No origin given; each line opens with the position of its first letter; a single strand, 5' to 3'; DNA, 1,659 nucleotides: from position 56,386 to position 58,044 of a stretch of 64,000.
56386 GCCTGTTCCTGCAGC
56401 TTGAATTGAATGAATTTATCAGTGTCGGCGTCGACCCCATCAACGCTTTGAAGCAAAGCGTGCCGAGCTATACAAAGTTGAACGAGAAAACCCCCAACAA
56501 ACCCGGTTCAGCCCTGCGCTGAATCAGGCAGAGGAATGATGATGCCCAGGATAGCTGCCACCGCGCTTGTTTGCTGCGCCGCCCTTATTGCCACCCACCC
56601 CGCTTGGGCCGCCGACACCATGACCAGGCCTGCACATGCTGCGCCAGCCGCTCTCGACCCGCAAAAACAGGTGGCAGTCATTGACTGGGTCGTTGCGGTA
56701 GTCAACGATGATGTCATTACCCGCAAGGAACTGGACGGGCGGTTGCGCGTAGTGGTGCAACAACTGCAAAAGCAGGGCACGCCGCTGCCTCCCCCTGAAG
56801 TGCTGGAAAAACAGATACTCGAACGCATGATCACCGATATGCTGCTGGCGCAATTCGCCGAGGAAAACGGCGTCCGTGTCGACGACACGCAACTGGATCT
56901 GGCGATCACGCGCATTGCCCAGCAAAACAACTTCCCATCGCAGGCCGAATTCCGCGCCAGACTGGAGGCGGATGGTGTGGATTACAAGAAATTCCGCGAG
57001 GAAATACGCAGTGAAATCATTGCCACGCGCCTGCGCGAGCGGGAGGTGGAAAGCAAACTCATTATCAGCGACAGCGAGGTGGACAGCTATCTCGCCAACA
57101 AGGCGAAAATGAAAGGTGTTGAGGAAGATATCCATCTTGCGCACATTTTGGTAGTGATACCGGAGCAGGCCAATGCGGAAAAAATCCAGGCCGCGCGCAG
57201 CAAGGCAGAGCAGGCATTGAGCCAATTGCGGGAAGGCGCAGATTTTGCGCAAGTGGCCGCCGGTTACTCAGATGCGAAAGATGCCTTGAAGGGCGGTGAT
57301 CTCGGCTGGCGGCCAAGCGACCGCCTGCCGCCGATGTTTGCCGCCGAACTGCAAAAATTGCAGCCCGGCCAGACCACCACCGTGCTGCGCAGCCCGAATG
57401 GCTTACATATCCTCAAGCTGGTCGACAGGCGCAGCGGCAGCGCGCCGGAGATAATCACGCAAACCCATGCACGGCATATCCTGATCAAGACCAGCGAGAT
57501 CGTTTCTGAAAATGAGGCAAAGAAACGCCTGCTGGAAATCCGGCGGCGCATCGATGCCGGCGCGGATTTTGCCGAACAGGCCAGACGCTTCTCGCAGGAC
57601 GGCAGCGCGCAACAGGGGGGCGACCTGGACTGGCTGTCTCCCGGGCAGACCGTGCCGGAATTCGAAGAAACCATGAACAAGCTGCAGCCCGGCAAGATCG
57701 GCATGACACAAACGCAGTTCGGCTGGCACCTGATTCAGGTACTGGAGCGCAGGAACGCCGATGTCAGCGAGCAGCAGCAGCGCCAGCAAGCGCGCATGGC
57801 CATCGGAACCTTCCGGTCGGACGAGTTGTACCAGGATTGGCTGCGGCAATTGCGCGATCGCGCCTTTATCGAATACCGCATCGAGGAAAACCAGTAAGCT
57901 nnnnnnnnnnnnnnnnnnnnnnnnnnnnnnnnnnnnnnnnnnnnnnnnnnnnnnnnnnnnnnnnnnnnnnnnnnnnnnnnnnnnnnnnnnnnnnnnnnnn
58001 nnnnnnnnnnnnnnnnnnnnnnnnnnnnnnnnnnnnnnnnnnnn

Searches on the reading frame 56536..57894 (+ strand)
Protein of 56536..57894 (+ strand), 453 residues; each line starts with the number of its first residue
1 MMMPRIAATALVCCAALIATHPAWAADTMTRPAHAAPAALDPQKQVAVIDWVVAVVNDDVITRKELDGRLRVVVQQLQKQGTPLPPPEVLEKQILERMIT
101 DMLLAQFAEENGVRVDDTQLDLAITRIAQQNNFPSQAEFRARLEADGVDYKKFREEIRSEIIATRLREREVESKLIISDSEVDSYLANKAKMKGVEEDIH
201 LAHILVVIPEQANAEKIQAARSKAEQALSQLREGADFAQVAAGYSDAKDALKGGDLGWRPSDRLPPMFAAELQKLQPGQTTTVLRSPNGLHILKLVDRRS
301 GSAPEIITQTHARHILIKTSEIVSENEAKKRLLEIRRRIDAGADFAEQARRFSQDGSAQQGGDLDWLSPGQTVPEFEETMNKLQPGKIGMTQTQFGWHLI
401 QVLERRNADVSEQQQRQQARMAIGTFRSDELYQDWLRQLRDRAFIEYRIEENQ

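Call 35: find_related_loci(query=window:56536-57894:+, collection=metagenome_contigs, flank=10000)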
Query window:56536-57894:+ (453 aa) in metagenome_contigs; peptide patterns used: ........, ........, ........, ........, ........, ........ (x = any residue, [..] = any of these).
339 stretches matched a pattern; 168 encode a relative of the query (tblastn E <= 1e-3); the best 80 are kept; 80 distinct loci.
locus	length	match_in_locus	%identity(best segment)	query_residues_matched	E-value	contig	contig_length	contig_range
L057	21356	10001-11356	84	1-452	0e+0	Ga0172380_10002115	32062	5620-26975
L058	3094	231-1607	83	1-453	0e+0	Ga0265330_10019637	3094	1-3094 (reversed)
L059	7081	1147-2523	82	1-453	0e+0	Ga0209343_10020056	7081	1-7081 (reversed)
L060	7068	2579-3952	78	1-453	0e+0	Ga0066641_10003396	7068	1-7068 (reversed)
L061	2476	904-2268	78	1-453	0e+0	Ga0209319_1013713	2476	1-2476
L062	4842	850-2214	78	1-453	0e+0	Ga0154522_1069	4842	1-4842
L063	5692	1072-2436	77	1-453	0e+0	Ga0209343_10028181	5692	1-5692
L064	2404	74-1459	78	1-453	0e+0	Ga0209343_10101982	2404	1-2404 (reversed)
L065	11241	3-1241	86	41-453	0e+0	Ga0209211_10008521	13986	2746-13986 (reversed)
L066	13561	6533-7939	73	1-453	0e+0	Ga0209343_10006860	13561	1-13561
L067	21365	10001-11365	78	1-453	0e+0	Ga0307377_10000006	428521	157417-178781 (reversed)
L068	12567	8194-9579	77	1-453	0e+0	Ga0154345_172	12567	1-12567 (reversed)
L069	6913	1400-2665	81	32-453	0e+0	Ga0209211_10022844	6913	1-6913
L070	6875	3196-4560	76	1-453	0e+0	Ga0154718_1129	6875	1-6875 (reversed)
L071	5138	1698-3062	77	1-453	0e+0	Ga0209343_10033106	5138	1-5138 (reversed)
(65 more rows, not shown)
